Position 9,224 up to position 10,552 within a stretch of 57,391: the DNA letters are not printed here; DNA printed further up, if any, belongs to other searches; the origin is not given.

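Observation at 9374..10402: Metazoan-type arginine kinase in a CPR-like genome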

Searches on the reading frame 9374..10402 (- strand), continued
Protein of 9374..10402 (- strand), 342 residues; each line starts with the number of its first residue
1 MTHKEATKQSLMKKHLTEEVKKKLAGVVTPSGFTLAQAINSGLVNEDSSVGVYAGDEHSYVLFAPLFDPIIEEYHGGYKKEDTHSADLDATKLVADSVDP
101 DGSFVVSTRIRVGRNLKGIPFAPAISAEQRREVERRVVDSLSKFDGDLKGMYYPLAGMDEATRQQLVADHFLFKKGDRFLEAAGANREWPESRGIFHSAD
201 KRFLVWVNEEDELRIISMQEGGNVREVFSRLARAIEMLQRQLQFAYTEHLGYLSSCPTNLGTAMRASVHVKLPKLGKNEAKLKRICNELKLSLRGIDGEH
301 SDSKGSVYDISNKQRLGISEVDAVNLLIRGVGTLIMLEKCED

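Call 23: search_solved_structures(query=window:9374-10402:-, show_alignments=5, max_evalue=1e-100)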
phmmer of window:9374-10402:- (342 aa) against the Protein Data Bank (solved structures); distinct sequences matched with E-value up to 1e-100: 24.
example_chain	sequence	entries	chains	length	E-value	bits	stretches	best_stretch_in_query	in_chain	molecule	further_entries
4rf6_A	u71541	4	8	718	4.5e-236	785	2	8-340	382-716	Arginine kinase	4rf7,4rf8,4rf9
4wo8_A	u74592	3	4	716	8.2e-170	567.2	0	10-339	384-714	Taurocyamine kinase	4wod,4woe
4bhl_A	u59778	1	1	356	1.1e-112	379.5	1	9-339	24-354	ARGININE KINASE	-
7re6_A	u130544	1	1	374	1.9e-112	378.7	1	9-339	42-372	Arginine kinase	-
1rl9_A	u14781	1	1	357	3.5e-112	377.9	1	8-340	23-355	Arginine kinase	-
1bg0_A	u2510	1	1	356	3.9e-112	377.7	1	8-340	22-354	ARGININE KINASE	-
1m15_A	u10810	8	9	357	4e-112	377.7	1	8-340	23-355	arginine kinase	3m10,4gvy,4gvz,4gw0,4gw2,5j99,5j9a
1p52_A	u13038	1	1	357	8.9e-112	376.5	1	8-340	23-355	Arginine kinase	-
4bg4_A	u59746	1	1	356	1e-111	376.3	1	9-339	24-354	ARGININE KINASE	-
1p50_A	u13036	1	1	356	1e-111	376.3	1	8-340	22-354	Arginine kinase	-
4bg4_B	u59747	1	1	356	1.1e-111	376.3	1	9-339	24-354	ARGININE KINASE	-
4am1_A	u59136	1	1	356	7.1e-111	373.6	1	9-339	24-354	ARGININE KINASE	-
1sd0_A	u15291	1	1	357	7.2e-111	373.6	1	8-340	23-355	Arginine kinase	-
9fho_A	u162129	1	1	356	1.4e-110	372.6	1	7-339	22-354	arginine kinase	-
5zhq_A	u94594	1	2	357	1.6e-110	372.4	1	9-339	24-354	Arginine kinase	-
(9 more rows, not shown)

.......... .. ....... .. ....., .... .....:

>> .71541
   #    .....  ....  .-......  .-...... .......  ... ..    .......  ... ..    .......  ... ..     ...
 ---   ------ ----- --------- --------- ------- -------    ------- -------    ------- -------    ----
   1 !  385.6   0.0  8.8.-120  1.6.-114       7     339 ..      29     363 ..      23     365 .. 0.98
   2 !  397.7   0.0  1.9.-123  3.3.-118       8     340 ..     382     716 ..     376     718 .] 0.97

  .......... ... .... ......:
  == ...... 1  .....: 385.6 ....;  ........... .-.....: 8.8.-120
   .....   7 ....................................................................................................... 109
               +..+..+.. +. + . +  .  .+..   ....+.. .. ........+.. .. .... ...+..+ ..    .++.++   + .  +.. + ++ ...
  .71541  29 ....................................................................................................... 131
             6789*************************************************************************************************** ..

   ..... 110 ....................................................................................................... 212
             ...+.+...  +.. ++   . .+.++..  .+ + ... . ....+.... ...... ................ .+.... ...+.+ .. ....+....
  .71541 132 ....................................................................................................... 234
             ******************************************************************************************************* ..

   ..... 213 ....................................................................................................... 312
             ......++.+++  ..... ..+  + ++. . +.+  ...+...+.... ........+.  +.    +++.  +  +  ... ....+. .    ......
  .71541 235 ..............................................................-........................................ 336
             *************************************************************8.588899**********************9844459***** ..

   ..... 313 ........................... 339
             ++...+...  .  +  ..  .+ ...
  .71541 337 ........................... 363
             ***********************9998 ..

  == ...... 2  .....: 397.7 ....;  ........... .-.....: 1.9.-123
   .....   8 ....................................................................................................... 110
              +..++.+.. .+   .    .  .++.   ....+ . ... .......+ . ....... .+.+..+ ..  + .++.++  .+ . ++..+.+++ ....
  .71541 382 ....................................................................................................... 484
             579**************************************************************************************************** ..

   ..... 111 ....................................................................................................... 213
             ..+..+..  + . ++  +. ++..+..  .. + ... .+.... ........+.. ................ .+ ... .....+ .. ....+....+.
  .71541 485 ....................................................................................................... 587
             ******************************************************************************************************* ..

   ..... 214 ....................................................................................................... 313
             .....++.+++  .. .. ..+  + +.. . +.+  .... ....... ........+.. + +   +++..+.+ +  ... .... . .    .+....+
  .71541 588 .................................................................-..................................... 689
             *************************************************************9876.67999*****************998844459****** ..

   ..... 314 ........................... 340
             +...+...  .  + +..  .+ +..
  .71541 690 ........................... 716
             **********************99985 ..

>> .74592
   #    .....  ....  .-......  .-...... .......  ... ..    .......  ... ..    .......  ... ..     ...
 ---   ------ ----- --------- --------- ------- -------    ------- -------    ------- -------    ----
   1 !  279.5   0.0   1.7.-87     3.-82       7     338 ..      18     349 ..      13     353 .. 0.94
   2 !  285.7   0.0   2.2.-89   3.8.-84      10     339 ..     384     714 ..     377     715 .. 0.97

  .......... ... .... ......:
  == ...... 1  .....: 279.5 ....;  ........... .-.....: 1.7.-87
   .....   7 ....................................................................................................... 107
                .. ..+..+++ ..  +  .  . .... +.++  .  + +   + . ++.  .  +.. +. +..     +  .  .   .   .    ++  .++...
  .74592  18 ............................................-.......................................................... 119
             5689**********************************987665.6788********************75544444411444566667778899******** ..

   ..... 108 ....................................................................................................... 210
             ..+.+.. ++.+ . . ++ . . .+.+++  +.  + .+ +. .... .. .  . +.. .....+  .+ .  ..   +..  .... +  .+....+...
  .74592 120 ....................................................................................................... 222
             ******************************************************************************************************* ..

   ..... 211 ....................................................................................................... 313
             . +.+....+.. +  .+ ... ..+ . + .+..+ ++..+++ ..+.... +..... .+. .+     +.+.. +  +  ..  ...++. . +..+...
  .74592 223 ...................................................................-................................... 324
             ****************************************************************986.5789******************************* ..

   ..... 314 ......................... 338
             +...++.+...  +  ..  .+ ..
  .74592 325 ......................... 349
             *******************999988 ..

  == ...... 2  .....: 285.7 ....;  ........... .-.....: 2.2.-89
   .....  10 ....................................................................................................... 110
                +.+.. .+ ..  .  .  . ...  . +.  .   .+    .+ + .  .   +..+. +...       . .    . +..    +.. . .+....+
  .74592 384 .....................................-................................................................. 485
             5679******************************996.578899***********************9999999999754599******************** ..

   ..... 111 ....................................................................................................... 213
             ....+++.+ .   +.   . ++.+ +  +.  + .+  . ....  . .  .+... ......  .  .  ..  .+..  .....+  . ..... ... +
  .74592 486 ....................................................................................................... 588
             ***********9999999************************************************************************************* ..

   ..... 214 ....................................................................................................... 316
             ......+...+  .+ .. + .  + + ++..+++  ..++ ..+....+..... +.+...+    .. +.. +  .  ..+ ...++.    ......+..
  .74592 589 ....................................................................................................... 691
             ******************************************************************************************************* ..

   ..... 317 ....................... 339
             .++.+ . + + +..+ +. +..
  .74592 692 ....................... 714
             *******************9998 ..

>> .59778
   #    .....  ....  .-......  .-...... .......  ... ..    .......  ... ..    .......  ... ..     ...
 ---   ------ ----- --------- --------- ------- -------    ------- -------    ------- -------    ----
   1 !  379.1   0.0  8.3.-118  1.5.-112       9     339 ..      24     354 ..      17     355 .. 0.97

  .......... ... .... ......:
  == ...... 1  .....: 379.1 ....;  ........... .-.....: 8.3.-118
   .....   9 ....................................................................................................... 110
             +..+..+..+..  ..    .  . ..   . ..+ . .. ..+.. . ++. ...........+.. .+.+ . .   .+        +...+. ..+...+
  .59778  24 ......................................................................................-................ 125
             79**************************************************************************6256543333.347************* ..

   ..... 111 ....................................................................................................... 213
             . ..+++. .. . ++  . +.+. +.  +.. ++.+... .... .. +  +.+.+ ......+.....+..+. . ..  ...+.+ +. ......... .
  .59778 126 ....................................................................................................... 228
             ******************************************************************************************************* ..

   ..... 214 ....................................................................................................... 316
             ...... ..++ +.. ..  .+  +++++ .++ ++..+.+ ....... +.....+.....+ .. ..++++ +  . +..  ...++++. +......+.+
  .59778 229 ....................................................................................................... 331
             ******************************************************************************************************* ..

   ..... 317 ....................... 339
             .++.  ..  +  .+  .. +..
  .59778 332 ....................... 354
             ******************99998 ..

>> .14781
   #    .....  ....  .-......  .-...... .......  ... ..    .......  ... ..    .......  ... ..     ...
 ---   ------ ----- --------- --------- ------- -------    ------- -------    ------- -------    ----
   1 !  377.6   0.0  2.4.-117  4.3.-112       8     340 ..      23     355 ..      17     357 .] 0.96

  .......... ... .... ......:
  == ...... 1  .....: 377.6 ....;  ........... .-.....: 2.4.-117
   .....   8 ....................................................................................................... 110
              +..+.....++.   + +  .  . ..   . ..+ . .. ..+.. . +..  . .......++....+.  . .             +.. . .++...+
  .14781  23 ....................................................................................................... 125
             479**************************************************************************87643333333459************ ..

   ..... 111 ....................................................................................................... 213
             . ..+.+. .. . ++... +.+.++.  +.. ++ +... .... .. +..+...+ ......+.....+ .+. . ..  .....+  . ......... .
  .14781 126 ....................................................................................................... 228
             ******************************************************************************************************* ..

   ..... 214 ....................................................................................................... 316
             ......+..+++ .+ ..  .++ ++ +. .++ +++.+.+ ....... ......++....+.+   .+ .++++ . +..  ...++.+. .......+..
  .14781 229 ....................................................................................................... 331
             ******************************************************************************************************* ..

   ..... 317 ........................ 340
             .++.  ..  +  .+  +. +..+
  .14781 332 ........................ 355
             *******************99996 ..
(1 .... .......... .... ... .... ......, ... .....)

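Call 48: list_cluster_members(proteins=[P0061, P0077, P0085, P0093, P0108, P0094, P0073, P0113, P0088, P0103])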
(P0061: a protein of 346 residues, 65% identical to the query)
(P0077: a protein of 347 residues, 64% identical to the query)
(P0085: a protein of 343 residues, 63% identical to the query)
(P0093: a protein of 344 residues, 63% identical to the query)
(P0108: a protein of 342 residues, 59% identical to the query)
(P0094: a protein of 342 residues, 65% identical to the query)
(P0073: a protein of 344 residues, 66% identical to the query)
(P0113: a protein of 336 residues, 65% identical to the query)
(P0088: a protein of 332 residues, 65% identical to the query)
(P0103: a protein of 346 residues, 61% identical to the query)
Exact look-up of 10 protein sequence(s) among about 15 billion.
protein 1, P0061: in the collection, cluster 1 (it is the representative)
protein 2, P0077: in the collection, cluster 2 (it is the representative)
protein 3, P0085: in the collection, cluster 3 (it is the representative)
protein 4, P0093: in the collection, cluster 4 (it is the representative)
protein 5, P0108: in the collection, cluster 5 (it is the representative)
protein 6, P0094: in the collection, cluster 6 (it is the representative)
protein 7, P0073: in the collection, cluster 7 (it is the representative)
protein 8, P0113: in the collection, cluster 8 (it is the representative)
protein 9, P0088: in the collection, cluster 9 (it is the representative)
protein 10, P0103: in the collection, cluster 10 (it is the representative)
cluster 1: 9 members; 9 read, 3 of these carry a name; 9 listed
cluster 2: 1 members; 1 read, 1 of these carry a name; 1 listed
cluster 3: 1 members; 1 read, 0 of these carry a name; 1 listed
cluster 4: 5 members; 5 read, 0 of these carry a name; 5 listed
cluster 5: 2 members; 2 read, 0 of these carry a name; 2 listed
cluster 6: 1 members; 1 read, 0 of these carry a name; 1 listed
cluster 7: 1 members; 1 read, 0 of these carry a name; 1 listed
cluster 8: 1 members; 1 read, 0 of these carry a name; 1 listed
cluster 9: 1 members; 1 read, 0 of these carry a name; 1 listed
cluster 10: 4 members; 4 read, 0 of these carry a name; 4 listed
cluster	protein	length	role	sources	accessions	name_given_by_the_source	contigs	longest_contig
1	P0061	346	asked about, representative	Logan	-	-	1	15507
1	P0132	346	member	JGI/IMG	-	arginine kinase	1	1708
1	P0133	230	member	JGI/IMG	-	protein-arginine kinase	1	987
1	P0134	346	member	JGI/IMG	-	arginine kinase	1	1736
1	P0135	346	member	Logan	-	-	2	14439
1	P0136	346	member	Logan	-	-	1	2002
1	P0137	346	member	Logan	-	-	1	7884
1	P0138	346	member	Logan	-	-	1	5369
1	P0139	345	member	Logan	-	-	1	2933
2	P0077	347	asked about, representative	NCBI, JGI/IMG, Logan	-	creatine kinase/arginine kinase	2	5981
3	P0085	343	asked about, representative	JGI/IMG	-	-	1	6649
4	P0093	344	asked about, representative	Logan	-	-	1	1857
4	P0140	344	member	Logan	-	-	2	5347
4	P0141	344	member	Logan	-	-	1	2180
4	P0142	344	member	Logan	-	-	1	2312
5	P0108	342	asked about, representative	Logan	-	-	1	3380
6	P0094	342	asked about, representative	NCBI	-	-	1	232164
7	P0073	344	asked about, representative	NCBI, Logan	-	-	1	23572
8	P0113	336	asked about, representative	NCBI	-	-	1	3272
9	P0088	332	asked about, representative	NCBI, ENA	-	-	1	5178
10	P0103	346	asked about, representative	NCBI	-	-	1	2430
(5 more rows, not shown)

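Call 62: find_encoding_contigs(protein=P0094, flank=6000, max_places=1)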
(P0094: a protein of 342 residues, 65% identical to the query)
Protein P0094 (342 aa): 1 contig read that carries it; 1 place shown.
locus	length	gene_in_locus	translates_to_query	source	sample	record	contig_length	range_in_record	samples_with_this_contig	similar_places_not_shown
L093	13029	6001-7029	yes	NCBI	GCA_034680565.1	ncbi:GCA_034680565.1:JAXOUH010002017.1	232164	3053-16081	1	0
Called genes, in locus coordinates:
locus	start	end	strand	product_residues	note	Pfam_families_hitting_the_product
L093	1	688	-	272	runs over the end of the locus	PF03437:BtpA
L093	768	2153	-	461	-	PF00591:Glycos_transf_3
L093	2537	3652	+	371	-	PF06224:AlkZ-like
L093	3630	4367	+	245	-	PF01209:Ubie_methyltran (faint), PF08003:Methyltransf_9, PF13489:Methyltransf_23, PF13847:Methyltransf_31, PF08241:Methyltransf_11, PF08242:Methyltransf_12, PF13649:Methyltransf_25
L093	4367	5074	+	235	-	PF08713:DNA_alkylation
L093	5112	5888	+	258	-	PF00459:Inositol_P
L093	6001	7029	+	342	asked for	PF02807:ATP-gua_PtransN, PF00217:ATP-gua_Ptrans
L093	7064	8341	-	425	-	PF00890:FAD_binding_2, PF01134:GIDA (faint), PF01494:FAD_binding_3 (weak), PF03486:HI0933_like, PF07992:Pyr_redox_2, PF12831:FAD_oxidored, PF13450:NAD_binding_8 (weak), PF22780:HI0933_like_1st, +1 more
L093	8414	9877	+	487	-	PF03193:RsgA_GTPase (faint), PF00005:ABC_tran, PF02463:SMC_N (faint), PF13191:AAA_16 (faint), PF13476:AAA_23 (faint), PF13555:AAA_29 (faint), PF20720:nSTAND3 (faint), PF00005:ABC_tran, +2 more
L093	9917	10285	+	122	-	-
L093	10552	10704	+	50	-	PF18919:DUF5670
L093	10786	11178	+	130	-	-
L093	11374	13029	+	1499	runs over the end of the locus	PF07728:AAA_5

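Call 63: find_encoding_contigs(protein=P0061, flank=6000, max_places=1)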
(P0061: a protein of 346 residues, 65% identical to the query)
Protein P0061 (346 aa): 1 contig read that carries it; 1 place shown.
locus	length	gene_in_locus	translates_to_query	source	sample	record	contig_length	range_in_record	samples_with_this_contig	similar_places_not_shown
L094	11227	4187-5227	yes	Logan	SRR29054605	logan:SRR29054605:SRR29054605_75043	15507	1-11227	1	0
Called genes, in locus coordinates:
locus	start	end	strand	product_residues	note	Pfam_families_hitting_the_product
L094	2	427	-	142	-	?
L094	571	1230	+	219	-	-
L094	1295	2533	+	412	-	PF07690:MFS_1, PF00083:Sugar_tr, PF12832:MFS_1_like, PF07690:MFS_1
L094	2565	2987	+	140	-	-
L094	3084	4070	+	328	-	-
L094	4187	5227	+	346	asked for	PF02807:ATP-gua_PtransN, PF00217:ATP-gua_Ptrans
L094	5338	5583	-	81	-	-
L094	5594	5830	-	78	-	-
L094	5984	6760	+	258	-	PF01978:TrmB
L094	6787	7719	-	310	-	PF00561:Abhydrolase_1, PF12146:Hydrolase_4, PF12697:Abhydrolase_6, PF00326:Peptidase_S9 (faint)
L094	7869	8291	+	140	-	PF08818:DUF1801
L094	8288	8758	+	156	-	PF03412:Peptidase_C39, PF11814:DUF3335 (faint), PF12385:Peptidase_C70, PF13529:Peptidase_C39_2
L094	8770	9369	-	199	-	-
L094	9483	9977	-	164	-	PF00293:NUDIX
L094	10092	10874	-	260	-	-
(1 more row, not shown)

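Call 71: predict_structure(alignment_id=A1)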
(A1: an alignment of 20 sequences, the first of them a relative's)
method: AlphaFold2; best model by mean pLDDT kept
length: 342 residues; sequences in the alignment: 20
mean_pLDDT: 88.1   pTM: 0.87
mean pLDDT of the five models: 88.1, 87.6, 86.9, 85.9, 84.1
residues with pLDDT >= 90: 231; 70-90: 75; 50-70: 28; < 50: 8
segments of 3 or more residues with pLDDT < 50: 1-6
pLDDT, mean of each block of 10 residues (from residue 1): 52 95 97 95 84 95 96 90 94 96 95 94 88 91 95 82 78 59 61 80 86 92 97 96 96 92 93 93 93 77 83 92 97 96 66
secondary structure, 60 per line:
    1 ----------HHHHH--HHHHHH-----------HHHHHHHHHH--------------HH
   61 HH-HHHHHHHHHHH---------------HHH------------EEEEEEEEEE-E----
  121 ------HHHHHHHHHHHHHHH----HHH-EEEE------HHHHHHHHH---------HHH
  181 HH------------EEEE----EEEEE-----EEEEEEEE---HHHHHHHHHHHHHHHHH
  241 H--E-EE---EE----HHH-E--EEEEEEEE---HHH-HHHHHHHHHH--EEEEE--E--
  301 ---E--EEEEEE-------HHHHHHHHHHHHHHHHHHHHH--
elements in order: H11-15 H18-23 H35-44 H59-62 H64-74 E105-114 H127-141 E150-153 H160-168 H178-182 E195-198 E203-207 E213-220 H224-241 E264-271 H279-288 E291-295 E307-312 H320-340
